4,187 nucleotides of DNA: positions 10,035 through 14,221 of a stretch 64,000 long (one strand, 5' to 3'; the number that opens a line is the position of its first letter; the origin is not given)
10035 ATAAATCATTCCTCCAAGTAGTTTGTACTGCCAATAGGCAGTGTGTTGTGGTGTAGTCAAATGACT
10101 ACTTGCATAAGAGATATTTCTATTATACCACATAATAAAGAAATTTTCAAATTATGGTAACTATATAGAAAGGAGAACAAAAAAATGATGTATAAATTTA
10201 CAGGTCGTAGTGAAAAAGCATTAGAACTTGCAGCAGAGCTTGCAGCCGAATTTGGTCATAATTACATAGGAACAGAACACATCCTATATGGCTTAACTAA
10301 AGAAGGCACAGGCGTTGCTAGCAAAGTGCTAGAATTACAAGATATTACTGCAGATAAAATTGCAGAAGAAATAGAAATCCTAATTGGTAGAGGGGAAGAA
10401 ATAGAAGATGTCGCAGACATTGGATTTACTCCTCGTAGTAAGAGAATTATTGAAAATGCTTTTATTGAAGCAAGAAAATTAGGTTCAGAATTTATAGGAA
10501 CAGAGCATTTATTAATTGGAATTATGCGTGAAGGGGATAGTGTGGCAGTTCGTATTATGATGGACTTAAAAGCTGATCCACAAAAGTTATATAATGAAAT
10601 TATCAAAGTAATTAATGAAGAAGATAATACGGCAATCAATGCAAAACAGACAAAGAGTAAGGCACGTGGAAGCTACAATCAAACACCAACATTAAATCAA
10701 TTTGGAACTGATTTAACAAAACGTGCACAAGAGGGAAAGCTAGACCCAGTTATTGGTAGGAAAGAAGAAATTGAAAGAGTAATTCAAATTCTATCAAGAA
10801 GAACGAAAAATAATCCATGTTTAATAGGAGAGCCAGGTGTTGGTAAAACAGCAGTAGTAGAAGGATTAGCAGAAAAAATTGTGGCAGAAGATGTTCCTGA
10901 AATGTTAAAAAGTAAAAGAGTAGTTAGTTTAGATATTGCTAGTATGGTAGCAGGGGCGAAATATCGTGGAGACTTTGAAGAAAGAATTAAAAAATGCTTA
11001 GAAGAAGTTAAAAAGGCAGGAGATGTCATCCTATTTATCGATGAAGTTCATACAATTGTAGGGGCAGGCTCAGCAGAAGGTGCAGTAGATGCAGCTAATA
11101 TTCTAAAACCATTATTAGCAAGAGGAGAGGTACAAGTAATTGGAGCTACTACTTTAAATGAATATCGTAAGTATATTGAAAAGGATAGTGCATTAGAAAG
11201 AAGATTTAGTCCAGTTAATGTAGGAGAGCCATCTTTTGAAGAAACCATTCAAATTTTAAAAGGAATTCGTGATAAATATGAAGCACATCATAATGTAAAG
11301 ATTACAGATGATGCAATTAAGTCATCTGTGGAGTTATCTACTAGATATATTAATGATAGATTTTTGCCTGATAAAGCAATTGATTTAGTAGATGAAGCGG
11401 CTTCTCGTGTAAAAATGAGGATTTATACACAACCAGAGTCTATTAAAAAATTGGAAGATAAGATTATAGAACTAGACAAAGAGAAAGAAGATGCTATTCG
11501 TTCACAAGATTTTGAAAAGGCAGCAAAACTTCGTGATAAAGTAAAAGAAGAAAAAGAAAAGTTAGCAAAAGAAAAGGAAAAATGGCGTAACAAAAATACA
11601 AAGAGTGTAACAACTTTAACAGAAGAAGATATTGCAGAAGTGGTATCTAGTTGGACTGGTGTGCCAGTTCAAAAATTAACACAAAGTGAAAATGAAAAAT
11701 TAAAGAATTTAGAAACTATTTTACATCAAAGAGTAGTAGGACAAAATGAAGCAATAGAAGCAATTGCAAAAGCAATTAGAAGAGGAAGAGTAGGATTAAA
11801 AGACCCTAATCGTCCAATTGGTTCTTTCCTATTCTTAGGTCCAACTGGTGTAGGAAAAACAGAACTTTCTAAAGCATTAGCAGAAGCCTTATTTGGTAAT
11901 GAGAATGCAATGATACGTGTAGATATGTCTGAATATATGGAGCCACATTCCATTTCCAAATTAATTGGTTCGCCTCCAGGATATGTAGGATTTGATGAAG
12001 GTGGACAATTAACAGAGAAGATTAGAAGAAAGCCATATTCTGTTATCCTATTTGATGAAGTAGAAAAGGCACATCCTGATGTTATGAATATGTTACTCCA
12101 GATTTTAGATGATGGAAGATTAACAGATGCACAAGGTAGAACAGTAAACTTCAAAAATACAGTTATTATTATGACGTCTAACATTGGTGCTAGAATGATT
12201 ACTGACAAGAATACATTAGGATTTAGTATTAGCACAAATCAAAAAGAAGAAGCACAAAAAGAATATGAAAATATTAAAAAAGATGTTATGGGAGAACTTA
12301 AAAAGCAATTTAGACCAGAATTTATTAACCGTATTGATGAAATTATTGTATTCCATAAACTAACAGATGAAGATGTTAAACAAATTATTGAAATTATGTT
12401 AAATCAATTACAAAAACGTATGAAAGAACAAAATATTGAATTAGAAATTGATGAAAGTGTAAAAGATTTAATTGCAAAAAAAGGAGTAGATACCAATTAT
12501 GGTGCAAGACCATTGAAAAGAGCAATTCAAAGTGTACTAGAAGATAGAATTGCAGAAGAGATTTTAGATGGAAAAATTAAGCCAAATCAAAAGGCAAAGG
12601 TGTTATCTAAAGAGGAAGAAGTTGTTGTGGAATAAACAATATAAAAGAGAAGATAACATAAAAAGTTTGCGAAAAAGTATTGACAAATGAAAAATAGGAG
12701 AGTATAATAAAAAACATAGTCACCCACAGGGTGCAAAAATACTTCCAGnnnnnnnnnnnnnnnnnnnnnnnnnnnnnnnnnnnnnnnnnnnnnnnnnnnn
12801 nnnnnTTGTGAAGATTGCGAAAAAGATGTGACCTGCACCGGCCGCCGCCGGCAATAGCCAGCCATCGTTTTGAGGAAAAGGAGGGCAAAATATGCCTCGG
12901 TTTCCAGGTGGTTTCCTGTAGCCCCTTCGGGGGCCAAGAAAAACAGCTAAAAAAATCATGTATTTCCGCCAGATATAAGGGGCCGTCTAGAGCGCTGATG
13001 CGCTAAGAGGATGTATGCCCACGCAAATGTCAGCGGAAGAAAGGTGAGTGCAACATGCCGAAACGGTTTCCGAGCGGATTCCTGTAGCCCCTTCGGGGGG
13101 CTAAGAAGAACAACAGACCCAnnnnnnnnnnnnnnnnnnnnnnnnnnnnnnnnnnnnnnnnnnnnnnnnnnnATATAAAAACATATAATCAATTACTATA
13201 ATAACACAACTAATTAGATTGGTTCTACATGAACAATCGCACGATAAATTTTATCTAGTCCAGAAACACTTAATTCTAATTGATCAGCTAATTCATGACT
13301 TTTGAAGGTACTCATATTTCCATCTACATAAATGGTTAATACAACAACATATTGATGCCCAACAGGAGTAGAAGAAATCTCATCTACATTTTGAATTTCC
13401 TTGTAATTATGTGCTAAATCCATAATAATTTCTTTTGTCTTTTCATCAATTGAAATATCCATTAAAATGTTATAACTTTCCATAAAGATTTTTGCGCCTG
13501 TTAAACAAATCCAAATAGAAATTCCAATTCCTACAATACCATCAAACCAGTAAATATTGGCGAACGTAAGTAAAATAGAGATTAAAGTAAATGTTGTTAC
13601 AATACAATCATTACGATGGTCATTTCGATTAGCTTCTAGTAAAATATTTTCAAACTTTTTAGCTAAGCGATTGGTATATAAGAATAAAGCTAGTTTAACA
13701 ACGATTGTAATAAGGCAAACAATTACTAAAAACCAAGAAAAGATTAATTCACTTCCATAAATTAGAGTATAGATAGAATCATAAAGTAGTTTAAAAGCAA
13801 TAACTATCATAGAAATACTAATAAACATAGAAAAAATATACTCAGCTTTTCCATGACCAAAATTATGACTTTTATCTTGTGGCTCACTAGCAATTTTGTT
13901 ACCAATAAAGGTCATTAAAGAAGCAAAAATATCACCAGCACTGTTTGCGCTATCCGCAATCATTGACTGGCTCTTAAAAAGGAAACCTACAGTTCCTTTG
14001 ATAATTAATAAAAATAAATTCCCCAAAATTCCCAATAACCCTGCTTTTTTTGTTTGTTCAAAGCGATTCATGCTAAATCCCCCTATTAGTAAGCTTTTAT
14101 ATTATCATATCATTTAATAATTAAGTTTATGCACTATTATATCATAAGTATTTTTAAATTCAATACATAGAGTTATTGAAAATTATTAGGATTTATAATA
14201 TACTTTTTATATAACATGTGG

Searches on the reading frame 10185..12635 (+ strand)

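Call 60: search_protein_families(library=pfam, proteins=[window:10185-12635:+], max_evalue=0.0001)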
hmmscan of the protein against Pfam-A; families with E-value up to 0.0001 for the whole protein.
window:10185-12635:+ (816 aa): 20 families
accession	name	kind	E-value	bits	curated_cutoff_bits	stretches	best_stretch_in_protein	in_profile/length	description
PF07724.20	AAA_2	-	8.5e-76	254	27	1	543-720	1-166/166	AAA domain (Cdc48 subfamily)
PF17871.7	AAA_lid_9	-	3.2e-36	123.8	22.8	1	351-451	2-102/104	AAA lid domain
PF02861.25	Clp_N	-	2.9e-30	104.6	20.7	2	92-143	1-52/53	Clp amino terminal domain, pathogenicity island component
PF10431.15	ClpB_D2-small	-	8.5e-29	99.9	21.9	1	726-806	1-81/81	C-terminal, D2-small domain, of ClpB protein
PF00004.35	AAA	-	9.4e-26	91.2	21.2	2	212-324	2-110/131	ATPase family associated with various cellular activities (AAA)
PF07728.20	AAA_5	-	5.7e-20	72.2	22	1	548-668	2-124/139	AAA domain (dynein-related subfamily)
PF13401.12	AAA_22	-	7.2e-13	49.4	27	1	207-319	4-119/130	AAA domain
PF13191.12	AAA_16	-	1.8e-12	48.6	32.6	1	189-235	2-51/167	AAA ATPase domain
PF00158.32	Sigma54_activat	-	1.3e-09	38.4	20.2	1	547-666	24-142/168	Sigma-54 interaction domain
PF05621.17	TniB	-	1.2e-08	35.1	22.4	1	210-346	37-184/189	Bacterial TniB protein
PF13173.12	AAA_14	-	4.8e-07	30.3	27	0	213-314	7-88/129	AAA domain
PF12775.13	AAA_7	-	2.3e-06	27.7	25.8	0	547-596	35-84/181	P-loop containing dynein motor region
PF02151.25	UVR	-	2.3e-06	27.6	21.5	1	425-455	2-32/36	UvrB/uvrC motif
PF20720.3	nSTAND3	-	3.1e-06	27.4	27.2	0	197-237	8-46/155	Novel STAND NTPase 3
PF13521.12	AAA_28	-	1.5e-05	25.7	27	0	212-240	3-31/164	AAA domain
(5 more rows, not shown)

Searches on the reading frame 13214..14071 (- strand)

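Call 60: search_protein_families(library=pfam, proteins=[window:13214-14071:-], max_evalue=0.0001)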
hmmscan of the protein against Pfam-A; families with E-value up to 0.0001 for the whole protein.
window:13214-14071:- (285 aa): 2 families
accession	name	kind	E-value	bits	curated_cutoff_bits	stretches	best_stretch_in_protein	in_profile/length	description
PF01545.26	Cation_efflux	-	6.1e-41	140.8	26.6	1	13-204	3-198/198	Cation efflux family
PF16916.11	ZT_dimer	-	1.8e-09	37.9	26.7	1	209-284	2-77/78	Dimerisation domain of Zinc Transporter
